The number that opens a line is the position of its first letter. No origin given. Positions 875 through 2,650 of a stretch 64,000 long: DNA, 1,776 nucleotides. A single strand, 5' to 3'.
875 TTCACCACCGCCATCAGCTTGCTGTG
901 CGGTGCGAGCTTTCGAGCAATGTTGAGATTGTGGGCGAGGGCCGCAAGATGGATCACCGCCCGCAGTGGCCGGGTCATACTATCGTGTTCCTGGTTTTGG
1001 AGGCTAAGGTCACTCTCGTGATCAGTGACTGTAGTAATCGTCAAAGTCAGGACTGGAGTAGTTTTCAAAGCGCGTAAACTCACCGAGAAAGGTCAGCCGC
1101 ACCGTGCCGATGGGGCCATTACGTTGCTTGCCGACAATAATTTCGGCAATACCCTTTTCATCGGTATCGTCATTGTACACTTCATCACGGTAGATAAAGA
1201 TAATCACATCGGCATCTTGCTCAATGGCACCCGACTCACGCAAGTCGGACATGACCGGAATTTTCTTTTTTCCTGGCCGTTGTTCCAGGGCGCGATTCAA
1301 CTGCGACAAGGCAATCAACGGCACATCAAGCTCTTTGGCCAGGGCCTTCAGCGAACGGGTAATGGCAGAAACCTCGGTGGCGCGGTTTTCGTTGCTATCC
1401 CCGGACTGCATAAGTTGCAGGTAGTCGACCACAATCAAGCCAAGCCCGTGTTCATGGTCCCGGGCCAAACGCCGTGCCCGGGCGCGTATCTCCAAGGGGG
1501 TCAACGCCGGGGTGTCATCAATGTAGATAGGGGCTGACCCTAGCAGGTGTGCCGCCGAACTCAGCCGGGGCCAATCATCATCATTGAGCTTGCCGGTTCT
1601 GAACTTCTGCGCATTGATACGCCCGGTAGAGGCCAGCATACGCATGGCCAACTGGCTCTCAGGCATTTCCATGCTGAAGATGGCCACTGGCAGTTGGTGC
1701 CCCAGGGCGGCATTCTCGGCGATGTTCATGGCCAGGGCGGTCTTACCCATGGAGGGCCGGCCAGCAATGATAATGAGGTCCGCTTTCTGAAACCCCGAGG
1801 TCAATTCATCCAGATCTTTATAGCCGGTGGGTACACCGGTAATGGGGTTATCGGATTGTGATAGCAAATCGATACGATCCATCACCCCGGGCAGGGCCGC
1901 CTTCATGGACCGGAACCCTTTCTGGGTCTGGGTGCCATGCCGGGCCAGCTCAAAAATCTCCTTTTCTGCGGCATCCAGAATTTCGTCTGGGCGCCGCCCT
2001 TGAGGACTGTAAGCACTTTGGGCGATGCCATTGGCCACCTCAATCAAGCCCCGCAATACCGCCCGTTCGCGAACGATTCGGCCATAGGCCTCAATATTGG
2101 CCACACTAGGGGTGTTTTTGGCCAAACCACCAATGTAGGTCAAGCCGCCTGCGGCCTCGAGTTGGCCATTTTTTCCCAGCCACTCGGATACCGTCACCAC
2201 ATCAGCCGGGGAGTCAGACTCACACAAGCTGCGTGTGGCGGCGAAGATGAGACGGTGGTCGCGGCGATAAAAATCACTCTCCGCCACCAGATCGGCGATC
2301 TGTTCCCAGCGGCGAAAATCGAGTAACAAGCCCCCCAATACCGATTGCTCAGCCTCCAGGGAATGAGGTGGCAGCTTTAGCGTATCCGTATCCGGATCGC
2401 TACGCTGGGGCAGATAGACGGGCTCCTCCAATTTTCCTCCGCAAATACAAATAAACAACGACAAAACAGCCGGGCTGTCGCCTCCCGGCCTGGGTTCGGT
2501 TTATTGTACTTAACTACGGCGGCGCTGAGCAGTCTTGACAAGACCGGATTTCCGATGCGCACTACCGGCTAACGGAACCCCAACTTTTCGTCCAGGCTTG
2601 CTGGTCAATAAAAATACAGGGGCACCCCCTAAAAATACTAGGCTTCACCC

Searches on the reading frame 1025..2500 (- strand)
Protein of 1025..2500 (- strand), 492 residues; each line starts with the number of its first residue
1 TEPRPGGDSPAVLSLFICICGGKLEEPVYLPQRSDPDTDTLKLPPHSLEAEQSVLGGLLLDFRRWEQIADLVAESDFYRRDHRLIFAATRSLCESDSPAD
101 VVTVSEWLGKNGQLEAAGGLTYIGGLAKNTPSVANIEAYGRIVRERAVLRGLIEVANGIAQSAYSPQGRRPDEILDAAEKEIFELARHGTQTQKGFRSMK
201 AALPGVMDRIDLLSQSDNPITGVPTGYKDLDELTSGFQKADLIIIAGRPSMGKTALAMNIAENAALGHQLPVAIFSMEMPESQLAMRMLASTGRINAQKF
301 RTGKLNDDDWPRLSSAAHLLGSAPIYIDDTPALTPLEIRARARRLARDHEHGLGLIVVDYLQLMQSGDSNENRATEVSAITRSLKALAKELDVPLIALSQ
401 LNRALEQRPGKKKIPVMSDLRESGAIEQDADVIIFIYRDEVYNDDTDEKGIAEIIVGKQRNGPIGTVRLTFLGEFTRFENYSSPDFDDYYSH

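Call 101: search_protein_families(library=pfam, proteins=[window:1025-2500:-], max_evalue=0.001)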
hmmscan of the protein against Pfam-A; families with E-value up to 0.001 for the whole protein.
window:1025-2500:- (492 aa): 4 families
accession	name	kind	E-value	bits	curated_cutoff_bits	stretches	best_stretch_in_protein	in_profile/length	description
PF03796.21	DnaB_C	-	1.2e-110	369.3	27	1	222-480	1-255/255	DnaB-like helicase C terminal domain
PF00772.26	DnaB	-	1.4e-31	109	23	1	44-145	2-103/103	DnaB-like helicase N terminal domain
PF13481.12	AAA_25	-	3.4e-15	56.6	27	1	233-401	25-190/195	AAA domain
PF06745.19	ATPase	-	4.9e-06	26.5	26.6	1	223-289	1-68/231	KaiC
